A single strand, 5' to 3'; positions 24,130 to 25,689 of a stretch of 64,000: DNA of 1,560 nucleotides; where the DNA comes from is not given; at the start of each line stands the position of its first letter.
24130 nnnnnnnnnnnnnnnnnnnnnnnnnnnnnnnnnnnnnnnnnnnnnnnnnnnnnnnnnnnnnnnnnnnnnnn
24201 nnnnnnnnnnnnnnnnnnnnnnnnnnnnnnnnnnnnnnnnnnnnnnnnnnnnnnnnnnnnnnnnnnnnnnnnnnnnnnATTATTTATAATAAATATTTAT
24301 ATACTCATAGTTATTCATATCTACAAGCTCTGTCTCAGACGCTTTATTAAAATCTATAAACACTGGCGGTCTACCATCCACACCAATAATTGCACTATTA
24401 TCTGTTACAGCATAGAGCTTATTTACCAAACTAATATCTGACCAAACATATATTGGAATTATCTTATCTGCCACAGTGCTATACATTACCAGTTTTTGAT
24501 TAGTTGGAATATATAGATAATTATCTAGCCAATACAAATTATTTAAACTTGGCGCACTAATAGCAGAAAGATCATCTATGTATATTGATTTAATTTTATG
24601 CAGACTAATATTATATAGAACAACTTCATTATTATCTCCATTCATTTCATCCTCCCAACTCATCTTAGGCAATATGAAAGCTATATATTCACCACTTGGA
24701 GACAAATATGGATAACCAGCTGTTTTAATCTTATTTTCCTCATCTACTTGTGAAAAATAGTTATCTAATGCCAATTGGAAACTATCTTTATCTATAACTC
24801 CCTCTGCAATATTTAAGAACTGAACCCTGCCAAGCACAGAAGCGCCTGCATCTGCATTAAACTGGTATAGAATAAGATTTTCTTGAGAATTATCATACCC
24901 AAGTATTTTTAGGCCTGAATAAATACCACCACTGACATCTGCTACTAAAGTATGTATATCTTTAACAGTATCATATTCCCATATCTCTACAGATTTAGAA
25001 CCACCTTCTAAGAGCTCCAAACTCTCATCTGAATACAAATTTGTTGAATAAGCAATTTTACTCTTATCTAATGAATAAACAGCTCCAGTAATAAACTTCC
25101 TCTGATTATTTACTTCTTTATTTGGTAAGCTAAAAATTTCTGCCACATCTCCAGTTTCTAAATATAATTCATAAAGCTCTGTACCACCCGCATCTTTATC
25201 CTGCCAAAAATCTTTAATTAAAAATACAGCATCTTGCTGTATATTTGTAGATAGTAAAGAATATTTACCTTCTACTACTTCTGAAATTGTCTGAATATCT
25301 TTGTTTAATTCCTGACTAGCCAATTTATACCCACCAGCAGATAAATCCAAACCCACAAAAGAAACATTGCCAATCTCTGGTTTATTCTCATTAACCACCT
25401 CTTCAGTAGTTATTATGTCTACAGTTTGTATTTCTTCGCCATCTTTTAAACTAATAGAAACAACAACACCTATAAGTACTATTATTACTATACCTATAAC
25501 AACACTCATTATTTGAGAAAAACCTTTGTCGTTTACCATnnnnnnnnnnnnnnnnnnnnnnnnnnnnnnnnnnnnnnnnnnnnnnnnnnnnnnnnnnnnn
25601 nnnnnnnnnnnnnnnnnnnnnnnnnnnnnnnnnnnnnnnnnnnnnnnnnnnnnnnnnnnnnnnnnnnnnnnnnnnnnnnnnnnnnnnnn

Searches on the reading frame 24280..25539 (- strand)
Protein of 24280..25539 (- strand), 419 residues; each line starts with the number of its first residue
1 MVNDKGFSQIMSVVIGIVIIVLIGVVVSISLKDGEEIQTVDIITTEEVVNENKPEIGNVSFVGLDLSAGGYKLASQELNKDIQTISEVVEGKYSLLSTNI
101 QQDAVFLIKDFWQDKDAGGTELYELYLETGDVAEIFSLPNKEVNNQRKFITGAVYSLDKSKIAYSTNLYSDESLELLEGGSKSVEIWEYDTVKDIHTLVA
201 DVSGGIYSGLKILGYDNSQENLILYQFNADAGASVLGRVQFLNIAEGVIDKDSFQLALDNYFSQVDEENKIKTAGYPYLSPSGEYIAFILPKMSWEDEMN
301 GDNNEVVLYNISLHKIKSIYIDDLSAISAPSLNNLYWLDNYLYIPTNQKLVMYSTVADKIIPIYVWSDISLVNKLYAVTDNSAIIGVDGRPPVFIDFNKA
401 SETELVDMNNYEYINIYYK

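Call 10: search_protein_families(library=pfam, proteins=[window:24280-25539:-])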
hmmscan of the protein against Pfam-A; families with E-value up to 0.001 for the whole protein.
window:24280-25539:- (419 aa): 0 families

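Call 18: find_homologous_proteins(query=window:24280-25539:-)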
Query window:24280-25539:- (419 aa): 8 proteins with E <= 0.001 among 8000 candidates.
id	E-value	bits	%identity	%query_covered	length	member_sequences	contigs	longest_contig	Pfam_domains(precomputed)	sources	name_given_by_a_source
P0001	6.2e-267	903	100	100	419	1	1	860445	-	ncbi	ncbi:MAG: hypothetical protein ACKKL6_02970 [Candidatus Komeilibacteria bacterium]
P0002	6.2e-198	676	73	100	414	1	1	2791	-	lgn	-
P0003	9.1e-189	646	69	100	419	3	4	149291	-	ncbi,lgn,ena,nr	ncbi:hypothetical protein ISR92_02585 [Patescibacteria group bacterium]|nr:hypothetical protein [Pat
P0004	6.3e-188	643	69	100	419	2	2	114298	-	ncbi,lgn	-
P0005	1.6e-136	474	53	100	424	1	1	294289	-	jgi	jgi:hypothetical protein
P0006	5.8e-81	291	41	99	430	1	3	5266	-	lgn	-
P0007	2.2e-77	279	37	93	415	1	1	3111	-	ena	-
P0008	1.9e-66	243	37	100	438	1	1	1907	-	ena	-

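Call 19: find_encoding_contigs(protein=P0002, flank=5000)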
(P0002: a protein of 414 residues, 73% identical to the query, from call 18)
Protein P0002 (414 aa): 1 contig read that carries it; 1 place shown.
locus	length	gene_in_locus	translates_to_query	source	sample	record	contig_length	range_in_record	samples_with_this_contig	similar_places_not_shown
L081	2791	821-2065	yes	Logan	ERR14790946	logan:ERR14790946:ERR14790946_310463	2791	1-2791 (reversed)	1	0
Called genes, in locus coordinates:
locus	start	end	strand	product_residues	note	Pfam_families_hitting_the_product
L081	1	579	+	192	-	?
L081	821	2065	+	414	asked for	-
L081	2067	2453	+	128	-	-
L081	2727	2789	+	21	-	?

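Call 20: find_encoding_contigs(protein=P0004, flank=5000)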
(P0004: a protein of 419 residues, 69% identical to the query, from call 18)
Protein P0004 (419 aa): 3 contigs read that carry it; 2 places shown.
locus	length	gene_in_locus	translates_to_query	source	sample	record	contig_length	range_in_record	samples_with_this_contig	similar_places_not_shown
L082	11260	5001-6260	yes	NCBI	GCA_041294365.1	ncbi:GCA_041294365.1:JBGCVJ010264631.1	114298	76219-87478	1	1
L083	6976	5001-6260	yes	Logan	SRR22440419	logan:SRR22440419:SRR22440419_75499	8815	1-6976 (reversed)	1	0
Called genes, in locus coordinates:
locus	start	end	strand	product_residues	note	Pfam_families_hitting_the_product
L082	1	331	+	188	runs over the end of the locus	-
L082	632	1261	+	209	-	PF02163:Peptidase_M50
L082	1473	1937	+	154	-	PF00164:Ribosom_S12_S23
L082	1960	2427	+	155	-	PF00177:Ribosomal_S7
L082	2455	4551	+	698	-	PF00009:GTP_EFTU, PF22042:EF-G_D2, PF03144:GTP_EFTU_D2, PF14492:EFG_III, PF16658:RF3_C (weak), PF03764:EFG_IV, PF00679:EFG_C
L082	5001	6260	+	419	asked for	-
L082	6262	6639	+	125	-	-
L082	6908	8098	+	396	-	PF00009:GTP_EFTU, PF03144:GTP_EFTU_D2, PF03143:GTP_EFTU_D3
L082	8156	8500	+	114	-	PF00338:Ribosomal_S10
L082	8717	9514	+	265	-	PF00297:Ribosomal_L3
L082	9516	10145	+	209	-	PF00573:Ribosomal_L4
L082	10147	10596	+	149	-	PF00276:Ribosomal_L23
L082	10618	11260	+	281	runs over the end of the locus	PF00181:Ribosomal_L2_N, PF03947:Ribosomal_L2_C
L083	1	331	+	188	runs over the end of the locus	-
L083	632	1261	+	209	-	PF02163:Peptidase_M50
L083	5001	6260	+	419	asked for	-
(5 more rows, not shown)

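Call 21: find_encoding_contigs(protein=P0005, flank=5000)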
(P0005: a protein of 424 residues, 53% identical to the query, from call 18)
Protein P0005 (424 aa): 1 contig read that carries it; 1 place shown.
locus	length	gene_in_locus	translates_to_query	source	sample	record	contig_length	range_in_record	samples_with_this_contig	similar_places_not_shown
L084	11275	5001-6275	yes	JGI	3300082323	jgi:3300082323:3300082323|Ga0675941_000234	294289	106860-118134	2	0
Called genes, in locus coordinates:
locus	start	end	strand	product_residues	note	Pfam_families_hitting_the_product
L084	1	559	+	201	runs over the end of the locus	-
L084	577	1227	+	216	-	-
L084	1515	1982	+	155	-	PF00164:Ribosom_S12_S23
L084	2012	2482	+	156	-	PF00177:Ribosomal_S7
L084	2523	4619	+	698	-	PF00009:GTP_EFTU, PF22042:EF-G_D2, PF03144:GTP_EFTU_D2, PF14492:EFG_III, PF16658:RF3_C (weak), PF03764:EFG_IV, PF00679:EFG_C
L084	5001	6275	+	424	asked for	-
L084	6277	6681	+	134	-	-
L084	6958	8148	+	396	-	PF00009:GTP_EFTU, PF03144:GTP_EFTU_D2, PF03143:GTP_EFTU_D3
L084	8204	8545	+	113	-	PF00338:Ribosomal_S10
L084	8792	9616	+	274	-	PF00297:Ribosomal_L3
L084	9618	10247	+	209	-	PF00573:Ribosomal_L4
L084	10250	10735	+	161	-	PF00276:Ribosomal_L23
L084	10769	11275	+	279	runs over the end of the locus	PF00181:Ribosomal_L2_N, PF03947:Ribosomal_L2_C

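Call 22: find_encoding_contigs(protein=P0006, flank=5000)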
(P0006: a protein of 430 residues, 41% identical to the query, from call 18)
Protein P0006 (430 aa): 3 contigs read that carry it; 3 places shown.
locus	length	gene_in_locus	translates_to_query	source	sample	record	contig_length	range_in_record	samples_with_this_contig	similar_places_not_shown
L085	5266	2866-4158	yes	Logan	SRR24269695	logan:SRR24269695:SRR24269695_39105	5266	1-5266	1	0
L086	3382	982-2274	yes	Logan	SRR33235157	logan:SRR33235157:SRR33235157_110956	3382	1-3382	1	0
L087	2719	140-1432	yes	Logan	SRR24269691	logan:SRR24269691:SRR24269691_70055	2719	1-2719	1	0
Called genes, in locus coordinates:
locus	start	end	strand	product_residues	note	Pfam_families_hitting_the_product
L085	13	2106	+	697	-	PF00009:GTP_EFTU, PF22042:EF-G_D2, PF03144:GTP_EFTU_D2, PF14492:EFG_III, PF16658:RF3_C (weak), PF03764:EFG_IV, PF00679:EFG_C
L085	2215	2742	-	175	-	PF00293:NUDIX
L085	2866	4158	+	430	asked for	-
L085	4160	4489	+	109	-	-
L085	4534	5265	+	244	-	?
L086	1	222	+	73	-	?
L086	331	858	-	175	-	PF00293:NUDIX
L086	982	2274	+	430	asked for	-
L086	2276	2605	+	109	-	-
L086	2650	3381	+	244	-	?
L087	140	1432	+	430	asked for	-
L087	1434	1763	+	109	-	-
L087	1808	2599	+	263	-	PF00300:His_Phos_1 (weak)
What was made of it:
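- In L085-L086 a 175-aa NUDIX gene on the same strand fills exactly this slot (call 22).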

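Call 24: find_encoding_contigs(protein=P0007, flank=5000)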
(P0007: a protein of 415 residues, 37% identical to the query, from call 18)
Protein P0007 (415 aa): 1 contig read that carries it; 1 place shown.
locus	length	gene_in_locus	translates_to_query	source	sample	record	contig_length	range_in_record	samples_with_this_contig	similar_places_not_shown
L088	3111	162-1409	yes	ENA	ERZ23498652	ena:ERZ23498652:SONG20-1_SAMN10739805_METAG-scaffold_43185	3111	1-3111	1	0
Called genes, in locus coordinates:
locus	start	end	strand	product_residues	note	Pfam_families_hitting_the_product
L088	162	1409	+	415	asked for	-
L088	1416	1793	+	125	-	-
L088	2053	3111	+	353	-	?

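Call 25: find_encoding_contigs(protein=P0008, flank=5000)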
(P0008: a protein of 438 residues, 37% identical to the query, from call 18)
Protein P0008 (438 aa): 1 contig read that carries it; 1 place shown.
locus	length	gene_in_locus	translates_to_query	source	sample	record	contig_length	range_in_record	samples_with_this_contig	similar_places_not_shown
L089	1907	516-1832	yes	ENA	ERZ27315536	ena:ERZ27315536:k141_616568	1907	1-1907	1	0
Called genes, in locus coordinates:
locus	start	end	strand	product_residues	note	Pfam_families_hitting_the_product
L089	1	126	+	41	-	?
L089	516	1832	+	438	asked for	-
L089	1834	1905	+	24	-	?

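Call 26: find_encoding_contigs(protein=P0003, flank=5000)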
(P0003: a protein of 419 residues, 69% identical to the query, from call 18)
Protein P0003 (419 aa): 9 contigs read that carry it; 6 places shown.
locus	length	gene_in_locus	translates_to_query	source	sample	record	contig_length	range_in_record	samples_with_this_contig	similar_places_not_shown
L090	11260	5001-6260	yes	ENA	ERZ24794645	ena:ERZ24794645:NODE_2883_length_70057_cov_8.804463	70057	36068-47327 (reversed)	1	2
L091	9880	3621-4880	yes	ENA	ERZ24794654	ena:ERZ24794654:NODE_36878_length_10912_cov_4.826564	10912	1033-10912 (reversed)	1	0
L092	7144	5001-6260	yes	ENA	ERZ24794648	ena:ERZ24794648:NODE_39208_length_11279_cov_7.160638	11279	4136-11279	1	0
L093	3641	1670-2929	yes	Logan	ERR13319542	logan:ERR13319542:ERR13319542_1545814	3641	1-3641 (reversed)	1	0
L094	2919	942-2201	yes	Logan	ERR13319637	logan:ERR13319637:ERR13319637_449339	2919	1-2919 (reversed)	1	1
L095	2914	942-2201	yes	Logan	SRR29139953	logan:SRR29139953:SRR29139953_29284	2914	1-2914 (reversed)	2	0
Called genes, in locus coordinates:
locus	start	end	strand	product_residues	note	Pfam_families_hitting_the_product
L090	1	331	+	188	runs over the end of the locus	-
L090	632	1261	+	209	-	PF02163:Peptidase_M50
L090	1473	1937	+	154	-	PF00164:Ribosom_S12_S23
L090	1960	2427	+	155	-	PF00177:Ribosomal_S7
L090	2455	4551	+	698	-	PF00009:GTP_EFTU, PF22042:EF-G_D2, PF03144:GTP_EFTU_D2, PF14492:EFG_III, PF16658:RF3_C (weak), PF03764:EFG_IV, PF00679:EFG_C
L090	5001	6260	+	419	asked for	-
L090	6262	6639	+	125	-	-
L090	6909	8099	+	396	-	PF00009:GTP_EFTU, PF03144:GTP_EFTU_D2, PF03143:GTP_EFTU_D3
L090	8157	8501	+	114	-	PF00338:Ribosomal_S10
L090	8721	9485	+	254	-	PF00297:Ribosomal_L3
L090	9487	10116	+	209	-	PF00573:Ribosomal_L4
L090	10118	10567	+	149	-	PF00276:Ribosomal_L23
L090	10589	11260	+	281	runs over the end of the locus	PF00181:Ribosomal_L2_N, PF03947:Ribosomal_L2_C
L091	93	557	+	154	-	PF00164:Ribosom_S12_S23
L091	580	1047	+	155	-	PF00177:Ribosomal_S7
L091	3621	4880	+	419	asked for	-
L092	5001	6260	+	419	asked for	-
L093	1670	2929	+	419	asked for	-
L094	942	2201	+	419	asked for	-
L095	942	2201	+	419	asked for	-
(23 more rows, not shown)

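Call 32: find_related_loci(query=A2, collection=metagenome_contigs, flank=3000)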
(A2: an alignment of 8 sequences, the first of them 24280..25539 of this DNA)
Query A2 (419 aa) in metagenome_contigs; peptide patterns used: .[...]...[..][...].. (x = any residue, [..] = any of these).
122 stretches matched a pattern; 1 encode a relative of the query (tblastn E <= 1e-3); 1 distinct loci.
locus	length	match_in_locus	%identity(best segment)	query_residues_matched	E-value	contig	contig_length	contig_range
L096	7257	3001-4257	69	1-419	0e+0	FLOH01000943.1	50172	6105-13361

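Call 42: search_protein_families(library=ncbifam, proteins=[window:24280-25539:-], max_evalue=1)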
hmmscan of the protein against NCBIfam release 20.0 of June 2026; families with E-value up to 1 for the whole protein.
window:24280-25539:- (419 aa): 1 family
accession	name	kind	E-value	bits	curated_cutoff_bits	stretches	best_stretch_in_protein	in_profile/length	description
NF011697.0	PRK15117.1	equivalog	0.053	13.3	195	1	338-412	97-165/211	phospholipid-binding protein MlaC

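Call 43: search_protein_families(library=padloc, proteins=[window:24280-25539:-], max_evalue=1)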
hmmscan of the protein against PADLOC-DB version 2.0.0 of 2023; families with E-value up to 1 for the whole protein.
window:24280-25539:- (419 aa): 0 families

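Call 44: search_solved_structures(query=A2, max_evalue=1)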
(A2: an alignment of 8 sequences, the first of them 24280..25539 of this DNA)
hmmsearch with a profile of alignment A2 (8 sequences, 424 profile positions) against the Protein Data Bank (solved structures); distinct sequences matched with E-value up to 1: 3.
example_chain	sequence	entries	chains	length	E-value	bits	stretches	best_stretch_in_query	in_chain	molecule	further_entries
5oun_A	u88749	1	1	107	0.13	14.6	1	118-161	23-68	RuvB-like protein 2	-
2n2a_A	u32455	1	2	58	0.43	12.9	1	8-37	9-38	Receptor tyrosine-protein kinase erbB-2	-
2jwa_A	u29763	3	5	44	0.85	11.9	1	8-35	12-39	Receptor tyrosine-protein kinase erbB-2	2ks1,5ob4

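Call 76: predict_structure(alignment_id=A2)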
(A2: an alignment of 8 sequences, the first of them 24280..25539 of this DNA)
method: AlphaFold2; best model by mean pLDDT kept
length: 419 residues; sequences in the alignment: 8
mean_pLDDT: 66.6   pTM: 0.68
mean pLDDT of the five models: 66.6, 64.1, 63.9, 63.8, 49.3
residues with pLDDT >= 90: 71; 70-90: 155; 50-70: 81; < 50: 112
segments of 3 or more residues with pLDDT < 50: 1-9, 22-91, 230-235, 294-301, 407-419
pLDDT, mean of each block of 10 residues (from residue 1): 42 56 39 26 25 27 33 32 27 59 73 75 75 85 85 88 89 65 89 91 70 89 76 58 92 87 67 77 88 46 79 92 58 76 84 90 77 67 73 77 60 31
secondary structure, 60 per line:
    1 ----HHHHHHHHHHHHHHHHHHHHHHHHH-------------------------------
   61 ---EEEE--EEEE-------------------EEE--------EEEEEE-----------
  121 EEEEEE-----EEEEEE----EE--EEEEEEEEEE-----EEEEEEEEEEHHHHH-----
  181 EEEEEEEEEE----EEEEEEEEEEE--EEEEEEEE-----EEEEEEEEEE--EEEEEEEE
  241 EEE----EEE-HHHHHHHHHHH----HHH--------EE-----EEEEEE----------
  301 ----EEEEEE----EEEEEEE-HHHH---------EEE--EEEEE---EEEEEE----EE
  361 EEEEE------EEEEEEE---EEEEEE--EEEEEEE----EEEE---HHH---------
elements in order: H5-29 E64-67 E70-73 E93-95 E104-109 E121-126 E132-137 E146-155 E161-170 H171-175 E181-190 E195-205 E208-215 E221-230 E233-243 E248-250 H252-262 E285-290 E305-310 E315-321 H323-326 E336-338 E341-345 E349-354 E359-365 E372-378 E382-387 E390-396 E401-404

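Call 78: fold_search(model_id=the predicted structure, library=pdb)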
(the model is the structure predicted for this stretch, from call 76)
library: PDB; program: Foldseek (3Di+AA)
matches with E <= 10: 1692; with E <= 0.001: 1214
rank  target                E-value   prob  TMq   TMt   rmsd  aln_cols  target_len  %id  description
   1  5yzv_B                3.8e-10  1.00  0.35  0.46   7.7       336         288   12  Biophysical and structural characterization of the thermostable WD40 domain of a prokaryotic protein, Thermomonospora  (released 2018-10-03)
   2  8wt1_F                2.8e-09  1.00  0.47  0.32   6.6       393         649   11  Crystal structure of S9 carboxypeptidase from Geobacillus sterothermophilus (released 2024-03-13)
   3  3c5m_A                2.9e-09  1.00  0.40  0.44   6.9       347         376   11  Crystal structure of oligogalacturonate lyase (VPA0088) from Vibrio parahaemolyticus. Northeast Structural Genomics Co (released 2008-02-26)
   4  4ch9_A                5.0e-09  1.00  0.33  0.44   7.8       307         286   11  Crystal structure of the human KLHL3 Kelch domain in complex with a WNK4 peptide (released 2014-01-08)
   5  8wt1_A                5.3e-09  1.00  0.45  0.31   6.8       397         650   10  Crystal structure of S9 carboxypeptidase from Geobacillus sterothermophilus (released 2024-03-13)
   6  8wt1_D                6.2e-09  1.00  0.46  0.32   6.8       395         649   10  Crystal structure of S9 carboxypeptidase from Geobacillus sterothermophilus (released 2024-03-13)
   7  3c5m_B                6.9e-09  1.00  0.40  0.44   6.9       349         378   11  Crystal structure of oligogalacturonate lyase (VPA0088) from Vibrio parahaemolyticus. Northeast Structural Genomics Co (released 2008-02-26)
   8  8wt1_H                7.7e-09  1.00  0.45  0.31   6.7       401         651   10  Crystal structure of S9 carboxypeptidase from Geobacillus sterothermophilus (released 2024-03-13)
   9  8wt1_C                8.6e-09  1.00  0.44  0.30   6.9       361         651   12  Crystal structure of S9 carboxypeptidase from Geobacillus sterothermophilus (released 2024-03-13)
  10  1k32_A                9.6e-09  1.00  0.21  0.10  21.5       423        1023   12  Crystal structure of the tricorn protease (released 2001-12-05)
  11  7ona                  1.8e-08  1.00  0.32  0.43   8.2       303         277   12  Crystal structure of the computationally designed SAKe6AC protein (released 2022-12-14)
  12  2xn4_A                1.9e-08  1.00  0.33  0.43   8.6       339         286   12  Crystal structure of the kelch domain of human KLHL2 (Mayven) (released 2010-08-18)
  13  3iur_A                2.0e-08  1.00  0.37  0.25   9.5       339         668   12  apPEP_D266Nx+H2H3 opened state (released 2010-05-05)
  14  7mq8_LH               2.3e-08  1.00  0.39  0.24   9.7       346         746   12  Cryo-EM structure of the human SSU processome, state pre-A1 (released 2021-09-22)
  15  8pjs                  2.4e-08  1.00  0.32  0.44   7.9       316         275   11  Crystal structure of the computationally designed SAKe6CEref protein (released 2024-07-10)
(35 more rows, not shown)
